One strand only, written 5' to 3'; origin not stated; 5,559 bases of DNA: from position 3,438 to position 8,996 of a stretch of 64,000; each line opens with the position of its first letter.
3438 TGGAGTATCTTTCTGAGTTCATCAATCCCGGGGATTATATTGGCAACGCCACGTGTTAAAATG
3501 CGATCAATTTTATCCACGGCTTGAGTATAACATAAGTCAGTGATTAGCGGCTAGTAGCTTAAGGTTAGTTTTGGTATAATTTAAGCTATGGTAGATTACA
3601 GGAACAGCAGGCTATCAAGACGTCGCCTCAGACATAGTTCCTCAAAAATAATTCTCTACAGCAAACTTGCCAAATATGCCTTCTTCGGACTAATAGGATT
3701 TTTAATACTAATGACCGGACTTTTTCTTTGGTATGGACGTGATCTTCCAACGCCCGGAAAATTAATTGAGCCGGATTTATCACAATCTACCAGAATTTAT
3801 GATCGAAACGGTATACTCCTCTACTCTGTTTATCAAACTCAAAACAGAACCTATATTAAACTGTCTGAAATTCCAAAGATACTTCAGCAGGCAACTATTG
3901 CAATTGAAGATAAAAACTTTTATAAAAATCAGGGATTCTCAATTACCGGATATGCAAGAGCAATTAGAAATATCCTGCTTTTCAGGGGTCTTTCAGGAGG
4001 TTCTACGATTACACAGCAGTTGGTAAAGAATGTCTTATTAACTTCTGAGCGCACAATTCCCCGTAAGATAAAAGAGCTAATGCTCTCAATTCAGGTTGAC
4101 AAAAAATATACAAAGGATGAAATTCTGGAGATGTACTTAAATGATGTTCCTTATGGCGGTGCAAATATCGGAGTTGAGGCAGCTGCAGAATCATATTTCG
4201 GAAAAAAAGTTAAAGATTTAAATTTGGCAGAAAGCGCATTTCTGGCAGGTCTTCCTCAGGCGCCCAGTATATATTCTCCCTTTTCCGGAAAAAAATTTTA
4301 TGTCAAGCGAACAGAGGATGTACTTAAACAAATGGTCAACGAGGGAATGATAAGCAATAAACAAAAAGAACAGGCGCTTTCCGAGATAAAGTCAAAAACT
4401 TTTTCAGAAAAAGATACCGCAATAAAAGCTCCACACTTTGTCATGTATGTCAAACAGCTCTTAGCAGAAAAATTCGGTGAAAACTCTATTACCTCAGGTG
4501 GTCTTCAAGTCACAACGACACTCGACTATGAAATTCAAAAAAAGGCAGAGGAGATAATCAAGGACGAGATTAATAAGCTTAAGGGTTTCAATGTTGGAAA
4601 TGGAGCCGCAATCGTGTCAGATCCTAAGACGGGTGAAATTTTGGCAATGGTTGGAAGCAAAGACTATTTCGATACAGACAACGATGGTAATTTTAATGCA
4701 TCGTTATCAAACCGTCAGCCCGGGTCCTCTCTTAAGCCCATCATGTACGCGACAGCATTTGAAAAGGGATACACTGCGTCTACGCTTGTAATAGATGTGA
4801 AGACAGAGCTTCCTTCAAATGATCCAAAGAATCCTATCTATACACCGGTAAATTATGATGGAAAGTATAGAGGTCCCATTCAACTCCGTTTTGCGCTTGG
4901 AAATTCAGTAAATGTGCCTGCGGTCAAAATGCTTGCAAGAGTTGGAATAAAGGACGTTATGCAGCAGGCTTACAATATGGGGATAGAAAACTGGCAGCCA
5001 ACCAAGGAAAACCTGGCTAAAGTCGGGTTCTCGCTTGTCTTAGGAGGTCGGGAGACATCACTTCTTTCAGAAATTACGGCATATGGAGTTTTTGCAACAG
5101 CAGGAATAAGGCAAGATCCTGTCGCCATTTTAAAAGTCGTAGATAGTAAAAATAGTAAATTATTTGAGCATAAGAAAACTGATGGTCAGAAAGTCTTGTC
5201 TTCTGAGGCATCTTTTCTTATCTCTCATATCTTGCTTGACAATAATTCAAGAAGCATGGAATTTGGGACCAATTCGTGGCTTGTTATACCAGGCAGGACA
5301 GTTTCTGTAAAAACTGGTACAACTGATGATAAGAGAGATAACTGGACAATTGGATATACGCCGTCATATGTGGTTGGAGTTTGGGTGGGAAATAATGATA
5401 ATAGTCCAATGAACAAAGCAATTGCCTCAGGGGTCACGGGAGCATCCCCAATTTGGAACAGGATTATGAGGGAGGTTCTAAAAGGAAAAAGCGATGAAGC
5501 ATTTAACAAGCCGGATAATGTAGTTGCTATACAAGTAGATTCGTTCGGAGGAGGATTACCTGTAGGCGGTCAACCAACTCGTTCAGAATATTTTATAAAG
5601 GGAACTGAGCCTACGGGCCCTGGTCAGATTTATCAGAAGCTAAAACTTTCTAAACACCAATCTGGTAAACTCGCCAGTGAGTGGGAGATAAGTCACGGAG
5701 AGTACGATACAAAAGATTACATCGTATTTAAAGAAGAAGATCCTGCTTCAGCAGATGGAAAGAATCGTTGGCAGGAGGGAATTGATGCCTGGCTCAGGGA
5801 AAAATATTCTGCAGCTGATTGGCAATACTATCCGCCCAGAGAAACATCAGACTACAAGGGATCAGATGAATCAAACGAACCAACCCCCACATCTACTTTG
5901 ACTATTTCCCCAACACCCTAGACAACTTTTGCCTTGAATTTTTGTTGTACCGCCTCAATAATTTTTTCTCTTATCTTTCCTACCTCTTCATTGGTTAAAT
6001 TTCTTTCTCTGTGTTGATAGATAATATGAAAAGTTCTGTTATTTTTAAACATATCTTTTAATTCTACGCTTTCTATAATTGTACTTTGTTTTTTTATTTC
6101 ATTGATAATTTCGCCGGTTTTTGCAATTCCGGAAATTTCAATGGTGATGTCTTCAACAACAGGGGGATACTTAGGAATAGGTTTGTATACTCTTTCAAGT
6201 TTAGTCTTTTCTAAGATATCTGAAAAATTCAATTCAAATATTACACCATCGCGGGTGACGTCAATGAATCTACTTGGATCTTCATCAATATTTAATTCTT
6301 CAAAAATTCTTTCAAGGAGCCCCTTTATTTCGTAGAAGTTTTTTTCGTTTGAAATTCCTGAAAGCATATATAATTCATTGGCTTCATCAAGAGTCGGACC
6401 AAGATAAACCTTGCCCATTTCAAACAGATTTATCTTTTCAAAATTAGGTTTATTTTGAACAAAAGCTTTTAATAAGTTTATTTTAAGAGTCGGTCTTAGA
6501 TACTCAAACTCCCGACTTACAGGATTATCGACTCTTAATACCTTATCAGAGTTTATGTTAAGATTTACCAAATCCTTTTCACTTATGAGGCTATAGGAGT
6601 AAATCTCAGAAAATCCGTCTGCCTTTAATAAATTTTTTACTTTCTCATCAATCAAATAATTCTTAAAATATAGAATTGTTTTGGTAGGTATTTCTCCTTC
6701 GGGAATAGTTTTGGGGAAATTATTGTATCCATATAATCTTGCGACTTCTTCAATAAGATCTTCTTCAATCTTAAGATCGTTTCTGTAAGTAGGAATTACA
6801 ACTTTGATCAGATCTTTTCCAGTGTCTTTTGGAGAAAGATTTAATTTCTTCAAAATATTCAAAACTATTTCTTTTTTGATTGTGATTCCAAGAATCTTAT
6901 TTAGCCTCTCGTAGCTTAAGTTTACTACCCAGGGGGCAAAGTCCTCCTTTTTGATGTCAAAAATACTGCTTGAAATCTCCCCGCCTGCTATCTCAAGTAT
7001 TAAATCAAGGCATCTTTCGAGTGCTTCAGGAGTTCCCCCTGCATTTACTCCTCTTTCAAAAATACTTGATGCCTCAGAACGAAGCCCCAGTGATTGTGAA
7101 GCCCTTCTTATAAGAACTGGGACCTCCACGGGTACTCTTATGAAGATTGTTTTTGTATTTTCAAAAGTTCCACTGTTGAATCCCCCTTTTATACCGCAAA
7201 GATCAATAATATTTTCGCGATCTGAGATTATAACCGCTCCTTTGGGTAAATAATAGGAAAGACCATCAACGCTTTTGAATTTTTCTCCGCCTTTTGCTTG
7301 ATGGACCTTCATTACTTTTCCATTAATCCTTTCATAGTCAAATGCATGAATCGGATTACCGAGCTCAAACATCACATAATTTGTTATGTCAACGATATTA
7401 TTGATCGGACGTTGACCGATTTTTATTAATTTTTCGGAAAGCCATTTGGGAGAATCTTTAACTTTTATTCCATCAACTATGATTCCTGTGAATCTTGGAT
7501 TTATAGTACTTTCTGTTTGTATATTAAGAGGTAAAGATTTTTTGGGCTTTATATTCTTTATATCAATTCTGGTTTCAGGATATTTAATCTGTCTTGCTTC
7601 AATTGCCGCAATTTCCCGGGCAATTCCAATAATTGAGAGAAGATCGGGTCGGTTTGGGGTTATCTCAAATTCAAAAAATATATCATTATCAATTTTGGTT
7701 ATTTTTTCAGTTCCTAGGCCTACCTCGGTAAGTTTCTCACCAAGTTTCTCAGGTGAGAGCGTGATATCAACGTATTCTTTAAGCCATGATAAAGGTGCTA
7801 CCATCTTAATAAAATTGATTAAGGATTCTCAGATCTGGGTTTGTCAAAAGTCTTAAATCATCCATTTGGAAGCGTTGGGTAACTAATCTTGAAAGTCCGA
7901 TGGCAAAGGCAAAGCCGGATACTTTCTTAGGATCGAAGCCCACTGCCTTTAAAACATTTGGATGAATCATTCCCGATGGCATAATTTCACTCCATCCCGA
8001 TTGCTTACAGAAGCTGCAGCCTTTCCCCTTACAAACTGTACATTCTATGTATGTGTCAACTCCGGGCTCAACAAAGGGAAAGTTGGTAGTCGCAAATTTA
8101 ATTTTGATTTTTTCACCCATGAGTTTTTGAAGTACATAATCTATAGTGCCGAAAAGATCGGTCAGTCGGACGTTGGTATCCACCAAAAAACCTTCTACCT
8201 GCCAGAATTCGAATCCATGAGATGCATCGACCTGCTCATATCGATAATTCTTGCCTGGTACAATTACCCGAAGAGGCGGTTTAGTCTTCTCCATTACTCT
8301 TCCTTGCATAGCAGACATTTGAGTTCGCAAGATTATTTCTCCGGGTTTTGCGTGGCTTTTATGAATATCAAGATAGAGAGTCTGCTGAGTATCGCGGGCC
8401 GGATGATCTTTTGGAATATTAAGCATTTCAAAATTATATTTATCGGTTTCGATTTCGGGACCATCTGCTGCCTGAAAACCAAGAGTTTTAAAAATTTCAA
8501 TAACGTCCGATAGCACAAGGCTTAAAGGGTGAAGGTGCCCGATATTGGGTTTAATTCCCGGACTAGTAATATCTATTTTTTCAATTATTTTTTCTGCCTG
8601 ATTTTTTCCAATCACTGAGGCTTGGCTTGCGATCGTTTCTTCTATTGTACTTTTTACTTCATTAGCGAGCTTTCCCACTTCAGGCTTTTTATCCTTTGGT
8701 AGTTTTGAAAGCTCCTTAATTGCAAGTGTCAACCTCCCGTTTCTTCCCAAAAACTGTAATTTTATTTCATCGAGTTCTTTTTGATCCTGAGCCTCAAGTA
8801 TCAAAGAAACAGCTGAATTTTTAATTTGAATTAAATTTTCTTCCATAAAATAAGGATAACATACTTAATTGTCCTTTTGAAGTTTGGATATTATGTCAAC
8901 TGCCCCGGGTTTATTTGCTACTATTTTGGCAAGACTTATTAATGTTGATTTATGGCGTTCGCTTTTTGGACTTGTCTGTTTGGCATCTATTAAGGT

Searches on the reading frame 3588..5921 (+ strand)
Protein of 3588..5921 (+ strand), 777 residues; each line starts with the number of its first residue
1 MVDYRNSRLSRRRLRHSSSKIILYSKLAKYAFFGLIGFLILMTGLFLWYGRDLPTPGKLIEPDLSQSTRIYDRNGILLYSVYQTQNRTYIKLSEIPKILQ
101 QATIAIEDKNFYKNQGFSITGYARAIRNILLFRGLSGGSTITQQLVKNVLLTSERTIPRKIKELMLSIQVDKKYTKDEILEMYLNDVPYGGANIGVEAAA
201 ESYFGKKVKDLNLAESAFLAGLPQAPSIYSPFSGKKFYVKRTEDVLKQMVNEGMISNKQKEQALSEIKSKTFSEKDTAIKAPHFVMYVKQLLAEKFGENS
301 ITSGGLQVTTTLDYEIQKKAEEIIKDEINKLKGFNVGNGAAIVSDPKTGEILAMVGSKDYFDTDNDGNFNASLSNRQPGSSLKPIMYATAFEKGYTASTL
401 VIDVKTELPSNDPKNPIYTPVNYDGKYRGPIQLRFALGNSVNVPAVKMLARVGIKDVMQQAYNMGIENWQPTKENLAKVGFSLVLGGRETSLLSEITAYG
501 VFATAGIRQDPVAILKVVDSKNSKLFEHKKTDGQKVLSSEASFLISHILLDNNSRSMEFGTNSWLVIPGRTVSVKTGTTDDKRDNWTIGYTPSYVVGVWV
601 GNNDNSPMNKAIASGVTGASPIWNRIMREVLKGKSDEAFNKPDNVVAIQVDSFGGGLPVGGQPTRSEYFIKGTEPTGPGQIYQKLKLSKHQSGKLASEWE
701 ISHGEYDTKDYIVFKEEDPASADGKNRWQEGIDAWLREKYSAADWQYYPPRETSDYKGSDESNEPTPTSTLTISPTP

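Call 45: search_protein_families(library=pfam, proteins=[window:3588-5921:+], max_evalue=0.0001)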
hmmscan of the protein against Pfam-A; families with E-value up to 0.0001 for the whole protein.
window:3588-5921:+ (777 aa): 2 families
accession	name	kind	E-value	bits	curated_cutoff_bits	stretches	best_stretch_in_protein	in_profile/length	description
PF00912.28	Transgly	-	7.3e-60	201.9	27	1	79-249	6-177/178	Transglycosylase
PF00905.27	Transpeptidase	-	1e-23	84.4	22.1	1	339-612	1-283/299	Penicillin binding protein transpeptidase domain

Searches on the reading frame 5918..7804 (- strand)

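Call 45: search_protein_families(library=pfam, proteins=[window:5918-7804:-], max_evalue=0.0001)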
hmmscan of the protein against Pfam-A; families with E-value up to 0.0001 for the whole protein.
window:5918-7804:- (628 aa): 4 families
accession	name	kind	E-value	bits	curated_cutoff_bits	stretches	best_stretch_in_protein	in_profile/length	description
PF03483.22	B3_4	-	2.1e-53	181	29.3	1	102-274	2-174/174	B3/4 domain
PF03484.21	B5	-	8e-25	87.3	28.6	1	294-360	1-67/67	tRNA synthetase B5 domain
PF17759.6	tRNA_synthFbeta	-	4.9e-23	82.2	22.4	1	364-508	2-160/214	Phenylalanyl tRNA synthetase beta chain CLM domain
PF03147.19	FDX-ACB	-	1.1e-12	48.6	31.1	1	544-626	1-92/94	Ferredoxin-fold anticodon binding domain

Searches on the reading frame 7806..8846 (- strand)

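Call 31: search_protein_families(library=pfam, proteins=[window:7806-8846:-], max_evalue=0.001)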
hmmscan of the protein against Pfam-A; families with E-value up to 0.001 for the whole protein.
window:7806-8846:- (346 aa): 2 families
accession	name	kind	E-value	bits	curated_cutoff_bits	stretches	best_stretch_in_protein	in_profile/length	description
PF01409.25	tRNA-synt_2d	-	9.6e-78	261.5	19.8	1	90-345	1-246/246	tRNA synthetases class II core domain (F)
PF02912.23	Phe_tRNA-synt_N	-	2.5e-17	63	22.3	1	20-85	1-66/69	Aminoacyl tRNA synthetase class II, N-terminal domain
